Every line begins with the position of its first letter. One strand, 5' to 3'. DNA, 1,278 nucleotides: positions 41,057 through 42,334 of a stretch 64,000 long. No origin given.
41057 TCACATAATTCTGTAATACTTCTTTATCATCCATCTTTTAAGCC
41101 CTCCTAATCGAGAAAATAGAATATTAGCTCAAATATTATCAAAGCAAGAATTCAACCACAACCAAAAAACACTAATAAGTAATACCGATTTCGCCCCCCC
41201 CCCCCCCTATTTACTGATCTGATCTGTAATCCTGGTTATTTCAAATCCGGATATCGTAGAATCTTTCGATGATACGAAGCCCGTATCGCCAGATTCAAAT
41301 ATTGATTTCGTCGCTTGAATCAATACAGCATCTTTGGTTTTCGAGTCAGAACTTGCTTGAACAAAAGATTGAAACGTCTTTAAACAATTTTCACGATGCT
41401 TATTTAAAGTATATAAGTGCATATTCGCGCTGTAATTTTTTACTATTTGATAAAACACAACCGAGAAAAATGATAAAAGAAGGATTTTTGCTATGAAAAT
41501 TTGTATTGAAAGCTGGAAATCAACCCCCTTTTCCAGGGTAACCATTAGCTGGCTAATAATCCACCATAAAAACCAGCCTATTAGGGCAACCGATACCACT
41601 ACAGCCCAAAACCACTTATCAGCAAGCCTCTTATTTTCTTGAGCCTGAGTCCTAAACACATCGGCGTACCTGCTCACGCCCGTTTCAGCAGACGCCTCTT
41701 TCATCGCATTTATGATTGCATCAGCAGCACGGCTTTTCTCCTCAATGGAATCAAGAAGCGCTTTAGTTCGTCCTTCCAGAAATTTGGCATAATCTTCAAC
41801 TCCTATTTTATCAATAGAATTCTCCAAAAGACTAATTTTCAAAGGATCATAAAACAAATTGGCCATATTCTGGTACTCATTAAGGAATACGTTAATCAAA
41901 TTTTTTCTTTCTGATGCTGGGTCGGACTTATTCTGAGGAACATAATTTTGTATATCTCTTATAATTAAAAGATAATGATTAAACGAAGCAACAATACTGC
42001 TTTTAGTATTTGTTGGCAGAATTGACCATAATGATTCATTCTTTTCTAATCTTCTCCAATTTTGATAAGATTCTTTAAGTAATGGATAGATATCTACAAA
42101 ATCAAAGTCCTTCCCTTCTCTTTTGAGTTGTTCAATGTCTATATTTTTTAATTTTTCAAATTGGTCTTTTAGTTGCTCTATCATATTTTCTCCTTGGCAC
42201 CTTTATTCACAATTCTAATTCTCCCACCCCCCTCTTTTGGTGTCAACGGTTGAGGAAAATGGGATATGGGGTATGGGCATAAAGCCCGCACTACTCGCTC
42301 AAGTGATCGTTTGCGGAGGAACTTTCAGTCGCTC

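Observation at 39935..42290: Low-GC island of small membrane and unknown proteins adjacent to class II Fic, bounded by dispersed repeat copies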

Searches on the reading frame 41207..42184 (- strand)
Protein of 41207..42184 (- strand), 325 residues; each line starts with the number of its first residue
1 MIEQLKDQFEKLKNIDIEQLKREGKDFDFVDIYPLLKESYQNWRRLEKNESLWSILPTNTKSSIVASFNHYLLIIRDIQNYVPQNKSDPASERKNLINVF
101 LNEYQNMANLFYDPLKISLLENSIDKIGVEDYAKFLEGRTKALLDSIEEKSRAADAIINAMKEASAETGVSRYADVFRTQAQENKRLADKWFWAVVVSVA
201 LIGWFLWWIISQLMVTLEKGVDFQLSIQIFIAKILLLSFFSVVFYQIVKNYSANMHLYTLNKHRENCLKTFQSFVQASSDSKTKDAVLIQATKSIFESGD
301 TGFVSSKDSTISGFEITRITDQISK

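Call 7: search_protein_families(library=pfam, proteins=[window:41207-42184:-], max_evalue=0.1)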
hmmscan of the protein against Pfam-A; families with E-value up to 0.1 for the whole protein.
window:41207-42184:- (325 aa): 1 family
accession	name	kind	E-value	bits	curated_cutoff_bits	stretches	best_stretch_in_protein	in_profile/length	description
PF19658.4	DUF6161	-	0.0063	16.5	27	1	177-306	84-212/216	Family of unknown function (DUF6161)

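Call 8: search_protein_families(library=padloc, proteins=[window:41207-42184:-], max_evalue=0.1)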
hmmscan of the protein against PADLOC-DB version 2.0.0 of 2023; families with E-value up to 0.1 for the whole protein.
window:41207-42184:- (325 aa): 0 families

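Call 9: search_protein_families(library=ncbifam, proteins=[window:41207-42184:-], max_evalue=0.1)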
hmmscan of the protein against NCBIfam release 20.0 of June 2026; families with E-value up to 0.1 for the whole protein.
window:41207-42184:- (325 aa): 2 families
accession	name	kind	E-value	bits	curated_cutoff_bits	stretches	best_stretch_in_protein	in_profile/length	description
NF046000.1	MAG1210_fam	subfamily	0.021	13.5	275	0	175-266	47-140/550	MAG1210 family protein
NF008430.0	PRK11268.1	equivalog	0.037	13.1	439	1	175-231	13-66/295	phosphate ABC transporter permease PstA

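Call 10: search_protein_families(library=phrogs, proteins=[window:41207-42184:-], max_evalue=0.1)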
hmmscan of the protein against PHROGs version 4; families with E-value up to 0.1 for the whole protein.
window:41207-42184:- (325 aa): 1 family
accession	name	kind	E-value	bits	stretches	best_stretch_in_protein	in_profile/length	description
phrog_2330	-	unknown function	0.019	16.3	1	194-278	21-108/122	unknown function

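Call 12: find_homologous_proteins(query=window:41207-42184:-)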
Query window:41207-42184:- (325 aa): 50 proteins with E <= 0.001 among 1390 candidates.
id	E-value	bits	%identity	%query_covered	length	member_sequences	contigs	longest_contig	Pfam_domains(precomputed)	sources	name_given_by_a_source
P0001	2.3e-207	705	100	100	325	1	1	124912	-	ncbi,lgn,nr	ncbi:MAG: hypothetical protein JW873_05760 [Candidatus Saganbacteria bacterium]|nr:hypothetical prot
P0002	1.1e-121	424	61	100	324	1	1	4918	-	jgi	jgi:hypothetical protein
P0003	5.1e-95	337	49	99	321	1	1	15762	-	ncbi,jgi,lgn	-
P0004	1.0e-94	336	50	99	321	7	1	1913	-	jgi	jgi:hypothetical protein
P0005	7.6e-90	320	48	99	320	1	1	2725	-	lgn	-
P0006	1.3e-89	319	48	100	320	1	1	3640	-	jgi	jgi:CHASE3 domain sensor protein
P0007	1.1e-87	312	47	99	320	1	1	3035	-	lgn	-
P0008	4.2e-86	307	47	99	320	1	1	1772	-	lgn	-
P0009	6.0e-85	303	45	99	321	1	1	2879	-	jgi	jgi:hypothetical protein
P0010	1.6e-84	302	44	99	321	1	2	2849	-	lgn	-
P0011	6.4e-84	300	44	100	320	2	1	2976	-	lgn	-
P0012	2.8e-82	295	43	99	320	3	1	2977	-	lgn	-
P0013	4.0e-82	294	44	100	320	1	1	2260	-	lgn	-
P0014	6.2e-82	294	44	100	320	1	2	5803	-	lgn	-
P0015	4.7e-81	291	45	99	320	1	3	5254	-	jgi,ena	-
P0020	9.4e-73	263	40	99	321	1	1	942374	-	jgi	jgi:hypothetical protein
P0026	8.4e-65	237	40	99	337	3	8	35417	PF19658.5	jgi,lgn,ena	-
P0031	1.2e-61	227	36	98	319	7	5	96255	-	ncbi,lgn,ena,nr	ncbi:MAG: hypothetical protein OXU50_08235 [Gammaproteobacteria bacterium]|nr:hypothetical protein [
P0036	2.0e-56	210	36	96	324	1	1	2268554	-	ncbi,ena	-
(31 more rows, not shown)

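Call 15: find_encoding_contigs(protein=P0003, flank=6000, max_places=2)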
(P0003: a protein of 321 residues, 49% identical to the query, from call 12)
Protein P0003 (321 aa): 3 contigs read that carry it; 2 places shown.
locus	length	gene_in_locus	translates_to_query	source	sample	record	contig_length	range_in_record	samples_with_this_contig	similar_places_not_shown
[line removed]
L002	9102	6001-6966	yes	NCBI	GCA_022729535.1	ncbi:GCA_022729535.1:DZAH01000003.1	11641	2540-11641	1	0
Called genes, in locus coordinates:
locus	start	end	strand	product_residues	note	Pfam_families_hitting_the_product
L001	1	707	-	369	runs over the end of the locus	PF00814:TsaD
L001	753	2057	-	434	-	PF02578:Cu-oxidase_4, PF01300:Sua5_yciO_yrdC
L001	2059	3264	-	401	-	PF00483:NTP_transferase, PF12804:NTP_transf_3, PF25084:LbH_EIF2B, PF00132:Hexapep, PF25087:GMPPB_C, PF00132:Hexapep, PF25084:LbH_EIF2B (weak), PF00132:Hexapep, +2 more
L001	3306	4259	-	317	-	PF01933:CofD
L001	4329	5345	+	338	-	PF01555:N6_N4_Mtase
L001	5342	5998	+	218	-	-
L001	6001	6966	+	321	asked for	-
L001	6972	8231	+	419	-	PF00275:EPSP_synthase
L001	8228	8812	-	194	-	PF01558:POR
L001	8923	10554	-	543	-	?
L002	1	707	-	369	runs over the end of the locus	PF00814:TsaD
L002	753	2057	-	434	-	PF02578:Cu-oxidase_4, PF01300:Sua5_yciO_yrdC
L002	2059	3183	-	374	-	PF00483:NTP_transferase, PF25084:LbH_EIF2B, PF00132:Hexapep, PF14602:Hexapep_2 (faint), PF24894:Hexapep_GlmU (faint), PF00132:Hexapep, PF25087:GMPPB_C, PF00132:Hexapep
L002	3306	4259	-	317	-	PF01933:CofD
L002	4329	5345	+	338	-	PF01555:N6_N4_Mtase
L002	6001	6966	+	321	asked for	-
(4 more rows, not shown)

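Call 16: find_encoding_contigs(protein=P0020, flank=6000, max_places=2)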
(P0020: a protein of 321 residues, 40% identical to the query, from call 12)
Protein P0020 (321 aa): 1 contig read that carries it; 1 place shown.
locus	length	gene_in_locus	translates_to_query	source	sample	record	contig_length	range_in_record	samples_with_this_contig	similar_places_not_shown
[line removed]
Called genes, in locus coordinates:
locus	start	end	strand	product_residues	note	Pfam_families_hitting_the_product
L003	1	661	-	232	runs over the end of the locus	PF00834:Ribul_P_3_epim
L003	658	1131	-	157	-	PF02502:LacAB_rpiB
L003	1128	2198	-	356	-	PF00044:Gp_dh_N, PF02800:Gp_dh_C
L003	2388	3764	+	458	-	-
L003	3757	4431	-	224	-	PF00005:ABC_tran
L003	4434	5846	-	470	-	PF12704:MacB_PCD, PF02687:FtsX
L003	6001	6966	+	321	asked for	-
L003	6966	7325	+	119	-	-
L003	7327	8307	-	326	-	PF00512:HisKA, PF02518:HATPase_c, PF14501:HATPase_c_5 (faint)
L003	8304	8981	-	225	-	PF00072:Response_reg, PF00486:Trans_reg_C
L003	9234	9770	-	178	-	PF00719:Pyrophosphatase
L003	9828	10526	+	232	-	PF03009:GDPD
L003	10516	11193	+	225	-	PF00175:NAD_binding_1 (weak), PF08030:NAD_binding_6 (weak)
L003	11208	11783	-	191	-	-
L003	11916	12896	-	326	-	PF01266:DAO (faint), PF07992:Pyr_redox_2, PF13434:Lys_Orn_oxgnase (faint), PF13450:NAD_binding_8 (faint), PF13738:Pyr_redox_3, PF00070:Pyr_redox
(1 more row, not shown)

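Call 17: find_encoding_contigs(protein=P0031, flank=6000, max_places=2)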
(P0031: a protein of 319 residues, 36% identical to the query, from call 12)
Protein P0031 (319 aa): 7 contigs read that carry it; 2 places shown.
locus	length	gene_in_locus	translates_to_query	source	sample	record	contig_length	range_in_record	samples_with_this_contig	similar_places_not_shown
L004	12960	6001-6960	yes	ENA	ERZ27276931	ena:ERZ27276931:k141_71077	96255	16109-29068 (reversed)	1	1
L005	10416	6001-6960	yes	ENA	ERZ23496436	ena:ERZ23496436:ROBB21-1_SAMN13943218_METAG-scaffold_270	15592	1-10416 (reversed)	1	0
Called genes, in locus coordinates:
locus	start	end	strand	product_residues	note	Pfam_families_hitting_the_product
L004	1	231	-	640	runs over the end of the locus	PF02463:SMC_N, PF13175:AAA_15, PF13476:AAA_23 (weak), PF13304:AAA_21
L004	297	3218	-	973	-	PF04851:ResIII, PF00270:DEAD (faint), PF19778:RE_endonuc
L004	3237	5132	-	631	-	PF01555:N6_N4_Mtase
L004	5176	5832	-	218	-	PF00156:Pribosyltran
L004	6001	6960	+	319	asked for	-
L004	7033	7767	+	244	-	-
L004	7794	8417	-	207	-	-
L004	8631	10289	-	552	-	PF03403:PAF-AH_p_II (faint), PF07224:Chlorophyllase (weak)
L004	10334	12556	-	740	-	PF00141:peroxidase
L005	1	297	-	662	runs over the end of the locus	PF02463:SMC_N, PF13175:AAA_15, PF13476:AAA_23 (weak), PF13304:AAA_21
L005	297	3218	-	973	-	PF04851:ResIII, PF00270:DEAD (faint), PF19778:RE_endonuc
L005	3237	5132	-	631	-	PF01555:N6_N4_Mtase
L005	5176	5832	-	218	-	PF00156:Pribosyltran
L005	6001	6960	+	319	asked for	-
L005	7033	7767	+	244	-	-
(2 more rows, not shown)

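Call 18: find_encoding_contigs(protein=P0036, flank=6000, max_places=2)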
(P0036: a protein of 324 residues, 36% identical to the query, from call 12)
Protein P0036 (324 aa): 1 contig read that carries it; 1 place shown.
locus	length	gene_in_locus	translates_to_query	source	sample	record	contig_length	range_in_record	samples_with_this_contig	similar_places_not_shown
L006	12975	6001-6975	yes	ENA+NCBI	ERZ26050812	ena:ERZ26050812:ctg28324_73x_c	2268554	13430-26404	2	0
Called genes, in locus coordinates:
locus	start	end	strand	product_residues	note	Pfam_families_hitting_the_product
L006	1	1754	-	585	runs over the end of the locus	PF01541:GIY-YIG (weak), PF27096:UvrC_M, PF02151:UVR (weak), PF22920:UvrC_RNaseH, PF08459:UvrC_RNaseH_dom, PF00633:HHH (faint), PF14520:HHH_5, PF12826:HHH_2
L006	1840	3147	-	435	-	PF07690:MFS_1, PF00083:Sugar_tr, PF12832:MFS_1_like (faint), PF00083:Sugar_tr, PF07690:MFS_1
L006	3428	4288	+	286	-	PF14338:Mrr_N, PF04471:Mrr_cat, PF22722:NA-iREase1, PF13156:Mrr_cat_2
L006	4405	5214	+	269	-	PF01555:N6_N4_Mtase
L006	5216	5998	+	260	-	PF22515:DUF6996, PF22518:DUF6997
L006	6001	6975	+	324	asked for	-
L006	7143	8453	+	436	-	PF00919:UPF0004, PF04055:Radical_SAM, PF01938:TRAM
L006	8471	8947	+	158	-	PF02577:BFN_dom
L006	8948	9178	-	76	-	-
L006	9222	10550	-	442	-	PF00909:Ammonium_transp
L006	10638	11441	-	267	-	PF00248:Aldo_ket_red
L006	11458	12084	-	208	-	PF00230:MIP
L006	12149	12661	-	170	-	PF00881:Nitroreductase, PF14512:TM1586_NiRdase (weak), PF00881:Nitroreductase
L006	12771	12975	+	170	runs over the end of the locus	-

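Call 23: find_encoding_contigs(protein=P0002, flank=6000, max_places=2)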
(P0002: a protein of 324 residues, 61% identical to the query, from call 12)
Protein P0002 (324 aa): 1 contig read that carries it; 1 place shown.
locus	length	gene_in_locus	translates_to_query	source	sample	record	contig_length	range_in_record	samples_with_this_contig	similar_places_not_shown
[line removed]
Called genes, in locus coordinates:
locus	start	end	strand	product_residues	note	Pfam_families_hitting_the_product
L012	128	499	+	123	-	PF02537:CRCB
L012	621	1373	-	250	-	-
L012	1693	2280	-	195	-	PF12281:NTP_transf_8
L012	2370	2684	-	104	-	-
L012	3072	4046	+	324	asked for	-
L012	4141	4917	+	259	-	?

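Call 28: search_protein_families(library=pfam, alignment_id=A1, max_evalue=0.01)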
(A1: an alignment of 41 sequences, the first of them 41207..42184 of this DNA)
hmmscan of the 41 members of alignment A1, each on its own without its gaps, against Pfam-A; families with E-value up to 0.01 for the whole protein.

A. member 1, window:41207-42184:- (325 aa): 1 family
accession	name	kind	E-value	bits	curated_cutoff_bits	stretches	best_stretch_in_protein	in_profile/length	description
PF19658.4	DUF6161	-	0.0063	16.5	27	1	177-306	84-212/216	Family of unknown function (DUF6161)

B. families by the number of members that match (of 41 scanned): 19 families
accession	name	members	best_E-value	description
PF09675.16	Chlamy_scaf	4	0.00025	Chlamydia-phage Chp2 scaffold (Chlamy_scaf)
PF19658.4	DUF6161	2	6.4e-06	Family of unknown function (DUF6161)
PF20303.3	YLATT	2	0.0012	YEATS-Like-Associating Three TM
PF01943.22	Polysacc_synt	1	0.00055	Polysaccharide biosynthesis protein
PF09577.15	Spore_YpjB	1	0.0013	Sporulation protein YpjB (SpoYpjB)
PF04898.20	Glu_syn_central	1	0.0023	Glutamate synthase central domain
PF09372.15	PRANC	1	0.0026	PRANC domain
PF06785.16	UPF0242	1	0.0029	Uncharacterised protein family (UPF0242) N-terminus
PF19785.4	UPF0738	1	0.0031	Family of unknown function (UPF0738)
PF03189.18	Otopetrin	1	0.0032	Otopetrin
PF09850.14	DotU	1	0.0036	Type VI secretion system protein DotU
PF05214.17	Baculo_p33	1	0.0043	Baculovirus P33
PF24244.1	Iec3-like_M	1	0.0044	INO80 complex subunit 3-like, middle region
PF04108.17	ATG17_like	1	0.0051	Autophagy protein ATG17-like domain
PF09990.14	DUF2231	1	0.0051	Predicted membrane protein (DUF2231)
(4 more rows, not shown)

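Call 31: search_dna_similar(query=window:41207-42184:-, collection=phages, mode=protein, max_evalue=0.001)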
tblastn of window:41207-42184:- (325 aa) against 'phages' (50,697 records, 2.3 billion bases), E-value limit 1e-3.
No match.

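Call 32: search_dna_similar(query=window:41207-42184:-, collection=plasmids, mode=protein, max_evalue=0.001)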
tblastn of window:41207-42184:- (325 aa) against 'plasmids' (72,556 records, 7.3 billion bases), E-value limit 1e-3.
Records with a match: 1; places in all: 1; records where one place covers at least 80% of the query: 1.
Best place of each record, by identity: <60% 1.
By first word of the organism name: Vibrio 1.
By predicted mobility (MOB-suite, as given by PLSDB): non-mobilizable 1.
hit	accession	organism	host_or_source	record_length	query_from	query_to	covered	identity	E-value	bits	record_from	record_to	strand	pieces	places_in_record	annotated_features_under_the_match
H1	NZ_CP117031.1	Vibrio tubiashii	Babylonia areolata,bacterial pure ...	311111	1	309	95%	22.0%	3e-17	90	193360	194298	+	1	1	hypothetical protein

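Call 34: get_annotated_region(hit=H1, flank=8000)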
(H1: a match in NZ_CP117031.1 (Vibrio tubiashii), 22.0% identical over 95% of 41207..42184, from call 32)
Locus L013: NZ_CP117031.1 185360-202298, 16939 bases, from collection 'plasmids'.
description: Vibrio tubiashii strain FP17 plasmid pFP31, complete sequence
organism: Vibrio tubiashii (NCBI taxid 29498)
taxonomy: Bacteria; Pseudomonadota; Gammaproteobacteria; Vibrionales; Vibrionaceae; Vibrio; Vibrio tubiashii
host: -; source: Babylonia areolata,bacterial pure culture; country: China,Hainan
typing (MOB-suite, as given by PLSDB): non-mobilizable; mating-pair formation MPF_F
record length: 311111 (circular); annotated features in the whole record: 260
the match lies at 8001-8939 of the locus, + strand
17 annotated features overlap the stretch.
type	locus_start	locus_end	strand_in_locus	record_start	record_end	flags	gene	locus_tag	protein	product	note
CDS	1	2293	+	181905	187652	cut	hhe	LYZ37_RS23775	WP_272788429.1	DUF4011 domain-containing anti-phage protein Hhe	GO:0051607 - defense response to virus [Evidence IEA]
CDS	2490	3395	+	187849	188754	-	-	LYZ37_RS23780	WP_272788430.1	hypothetical protein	-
CDS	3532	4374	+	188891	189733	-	-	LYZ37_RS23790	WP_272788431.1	hypothetical protein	-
CDS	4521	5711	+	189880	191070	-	-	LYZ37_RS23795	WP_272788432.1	HEPN-associated N-terminal domain-containing protein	-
CDS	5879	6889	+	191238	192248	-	-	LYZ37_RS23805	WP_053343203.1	5'-nucleotidase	-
CDS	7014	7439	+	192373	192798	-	-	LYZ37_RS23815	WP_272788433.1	hypothetical protein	-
CDS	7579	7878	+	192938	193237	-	-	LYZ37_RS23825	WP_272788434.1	hypothetical protein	-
CDS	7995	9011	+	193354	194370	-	-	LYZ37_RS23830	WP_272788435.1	hypothetical protein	-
CDS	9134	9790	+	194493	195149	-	-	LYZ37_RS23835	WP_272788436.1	GIY-YIG nuclease family protein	-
CDS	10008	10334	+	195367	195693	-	-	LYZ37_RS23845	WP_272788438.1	hypothetical protein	-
CDS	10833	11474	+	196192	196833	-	-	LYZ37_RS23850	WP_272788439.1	hypothetical protein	-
CDS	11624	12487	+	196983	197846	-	-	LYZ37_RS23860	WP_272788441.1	bacteriophage abortive infection AbiH family protein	-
CDS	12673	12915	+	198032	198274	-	-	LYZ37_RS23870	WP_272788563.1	hypothetical protein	-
CDS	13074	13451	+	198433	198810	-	-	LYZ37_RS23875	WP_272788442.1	hypothetical protein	-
CDS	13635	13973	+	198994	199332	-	-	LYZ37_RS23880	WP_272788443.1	hypothetical protein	-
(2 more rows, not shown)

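Call 36: find_related_loci(query=A1, collection=genome_contigs, flank=8000)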
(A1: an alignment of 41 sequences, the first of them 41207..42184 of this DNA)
Query A1 (325 aa) in genome_contigs; peptide patterns used: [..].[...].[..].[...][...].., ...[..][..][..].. (x = any residue, [..] = any of these).
101 stretches matched a pattern; 38 encode a relative of the query (tblastn E <= 1e-3); 38 distinct loci.
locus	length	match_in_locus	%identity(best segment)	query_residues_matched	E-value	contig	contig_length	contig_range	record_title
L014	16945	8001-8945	39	9-323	3e-72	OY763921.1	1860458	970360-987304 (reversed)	MAG: Thermodesulfobacteriota bacterium isolate 558d1e46-7206-424d-903a-c7a0170f7b97 genome assembly, chromosome: 1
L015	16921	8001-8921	40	12-322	2e-70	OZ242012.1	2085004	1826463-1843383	MAG: Thermodesulfobacteriota bacterium isolate 91ea7efe-b69b-418d-9017-4c677b0b92d3 genome assembly, chromosome: 1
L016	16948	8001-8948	36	10-322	7e-63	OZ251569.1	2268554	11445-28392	MAG: Thermodesulfobacteriota bacterium isolate 35404873-1dcd-4dbd-b155-cc8a8283caff genome assembly, chromosome: 1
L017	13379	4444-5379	36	11-325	1e-57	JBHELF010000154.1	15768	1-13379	MAG: Actinomycetota bacterium isolate S1_bin.6.orig S1_k141_4010532, whole genome shotgun sequence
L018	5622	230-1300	34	11-322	5e-56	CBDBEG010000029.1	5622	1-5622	MAG: Rubritalea sp. isolate 7a9fa3fc-2e90-4bf6-9c3c-f29c53ffe36c genome assembly, contig: contig_29, whole genome shotgu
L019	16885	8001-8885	33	3-323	1e-39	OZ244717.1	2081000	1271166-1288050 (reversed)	MAG: Candidatus Oxydemutatoraceae bacterium isolate ca3e2f6f-6193-4037-aecf-8c1561697f8f genome assembly, chromosome: 1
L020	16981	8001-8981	29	1-324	2e-36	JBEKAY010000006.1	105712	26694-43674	MAG: Bacteroidota bacterium isolate SPRUCE 123 SPRUCE_123_6, whole genome shotgun sequence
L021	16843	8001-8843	33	14-303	2e-33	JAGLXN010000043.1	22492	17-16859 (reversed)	MAG: Candidatus Parcubacteria bacterium isolate RS_12_54 ZL285.bin.54.fa_43, whole genome shotgun sequence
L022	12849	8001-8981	29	2-324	3e-31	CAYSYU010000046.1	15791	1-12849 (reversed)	MAG TPA_asm: uncultured Methylomagnum sp. isolate SRP302447_co1_256 genome assembly, contig: NODE_9821_length_15791_cov_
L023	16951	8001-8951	28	2-319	8e-31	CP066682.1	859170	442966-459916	MAG: Candidatus Kaiserbacteria bacterium isolate NC_groundwater_79_Ag_B-0.1um_58_26 chromosome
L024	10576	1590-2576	28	4-325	2e-28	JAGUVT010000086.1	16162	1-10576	MAG: Deltaproteobacteria bacterium isolate DeMMO5_3 c_000000018431, whole genome shotgun sequence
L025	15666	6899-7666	28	56-309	2e-28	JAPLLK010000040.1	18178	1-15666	MAG: Nitrospirae bacterium isolate LacPavin_0920_WC70_MAG_43_14 LacPavin_0920_WC70_scaffold_48863, whole genome shotgun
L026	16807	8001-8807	28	63-325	4e-28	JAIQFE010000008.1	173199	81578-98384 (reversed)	MAG: Terriglobia bacterium isolate SRVP_10 SR-VP_26_10_2019_B_40cm_scaffold_79, whole genome shotgun sequence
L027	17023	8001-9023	27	3-322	7e-28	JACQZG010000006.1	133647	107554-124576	MAG: Nitrospirae bacterium isolate NC_groundwater_1561_Pr4_S-0.65um_47_11 SR1-18-Sp65_coassembly_scaffold_127409, whole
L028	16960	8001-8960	26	3-319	4e-27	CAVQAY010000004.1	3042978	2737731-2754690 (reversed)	MAG: uncultured delta proteobacterium isolate MFD09964.bin.1.374 genome assembly, contig: contig_6667, whole genome shot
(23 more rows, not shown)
